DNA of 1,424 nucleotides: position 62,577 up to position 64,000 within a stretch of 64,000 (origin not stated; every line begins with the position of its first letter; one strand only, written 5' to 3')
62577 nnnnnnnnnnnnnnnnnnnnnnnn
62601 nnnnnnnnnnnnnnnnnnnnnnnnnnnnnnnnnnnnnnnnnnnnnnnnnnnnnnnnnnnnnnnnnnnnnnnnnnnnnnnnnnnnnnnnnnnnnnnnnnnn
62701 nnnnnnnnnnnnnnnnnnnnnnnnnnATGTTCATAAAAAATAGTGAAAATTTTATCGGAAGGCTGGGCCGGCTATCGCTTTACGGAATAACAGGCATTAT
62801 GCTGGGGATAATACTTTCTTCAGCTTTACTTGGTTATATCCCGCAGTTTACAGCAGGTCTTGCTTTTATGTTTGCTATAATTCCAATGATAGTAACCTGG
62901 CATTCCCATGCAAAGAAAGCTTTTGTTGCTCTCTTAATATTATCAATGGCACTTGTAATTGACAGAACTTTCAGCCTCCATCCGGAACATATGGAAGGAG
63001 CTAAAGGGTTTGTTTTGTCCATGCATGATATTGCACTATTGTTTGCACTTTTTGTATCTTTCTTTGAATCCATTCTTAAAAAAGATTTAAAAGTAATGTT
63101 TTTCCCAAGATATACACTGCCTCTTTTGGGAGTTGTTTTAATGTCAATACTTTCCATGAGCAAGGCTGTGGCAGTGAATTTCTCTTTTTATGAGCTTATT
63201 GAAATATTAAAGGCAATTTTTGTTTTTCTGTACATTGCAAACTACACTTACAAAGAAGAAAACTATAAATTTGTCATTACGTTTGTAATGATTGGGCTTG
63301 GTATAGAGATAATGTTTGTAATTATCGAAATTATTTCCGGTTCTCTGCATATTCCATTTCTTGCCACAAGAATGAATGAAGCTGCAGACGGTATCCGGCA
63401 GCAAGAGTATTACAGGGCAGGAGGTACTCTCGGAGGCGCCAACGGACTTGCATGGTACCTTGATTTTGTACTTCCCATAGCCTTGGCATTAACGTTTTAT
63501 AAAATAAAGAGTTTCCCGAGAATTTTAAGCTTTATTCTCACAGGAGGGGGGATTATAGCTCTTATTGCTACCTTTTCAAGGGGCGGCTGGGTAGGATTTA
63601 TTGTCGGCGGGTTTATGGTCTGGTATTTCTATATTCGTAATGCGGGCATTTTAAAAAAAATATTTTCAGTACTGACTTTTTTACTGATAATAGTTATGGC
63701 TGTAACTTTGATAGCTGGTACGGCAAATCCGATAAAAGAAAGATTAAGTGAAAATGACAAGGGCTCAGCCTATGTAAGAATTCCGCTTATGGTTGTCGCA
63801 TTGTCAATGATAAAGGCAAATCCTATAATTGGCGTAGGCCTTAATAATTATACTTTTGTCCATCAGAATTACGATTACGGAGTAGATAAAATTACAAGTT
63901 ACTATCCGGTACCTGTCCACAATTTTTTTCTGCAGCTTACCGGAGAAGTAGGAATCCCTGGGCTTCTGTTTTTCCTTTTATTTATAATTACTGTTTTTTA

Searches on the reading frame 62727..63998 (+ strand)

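Call 3: search_protein_families(library=pfam, proteins=[window:62727-63998:+], max_evalue=0.01)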
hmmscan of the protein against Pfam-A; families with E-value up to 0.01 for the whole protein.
window:62727-63998:+ (424 aa): 1 family
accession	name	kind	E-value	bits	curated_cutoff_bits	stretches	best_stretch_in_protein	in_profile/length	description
PF04932.20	Wzy_C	-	8.3e-21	74.8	31.7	1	276-417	7-149/149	O-Antigen ligase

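Call 4: search_protein_families(library=ncbifam, proteins=[window:62727-63998:+], max_evalue=0.01)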
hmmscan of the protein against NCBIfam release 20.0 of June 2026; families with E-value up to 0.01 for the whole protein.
window:62727-63998:+ (424 aa): 2 families
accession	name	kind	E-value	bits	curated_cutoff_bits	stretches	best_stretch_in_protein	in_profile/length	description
TIGR00947.1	2A73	equivalog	6.7e-15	55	366.4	1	155-422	94-360/425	IctB family putative bicarbonate transporter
TIGR03097.1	PEP_O_lig_1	hypoth_equivalog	7.2e-09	35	188.1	1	231-421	160-342/408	putative O-glycosylation ligase, exosortase A system-associated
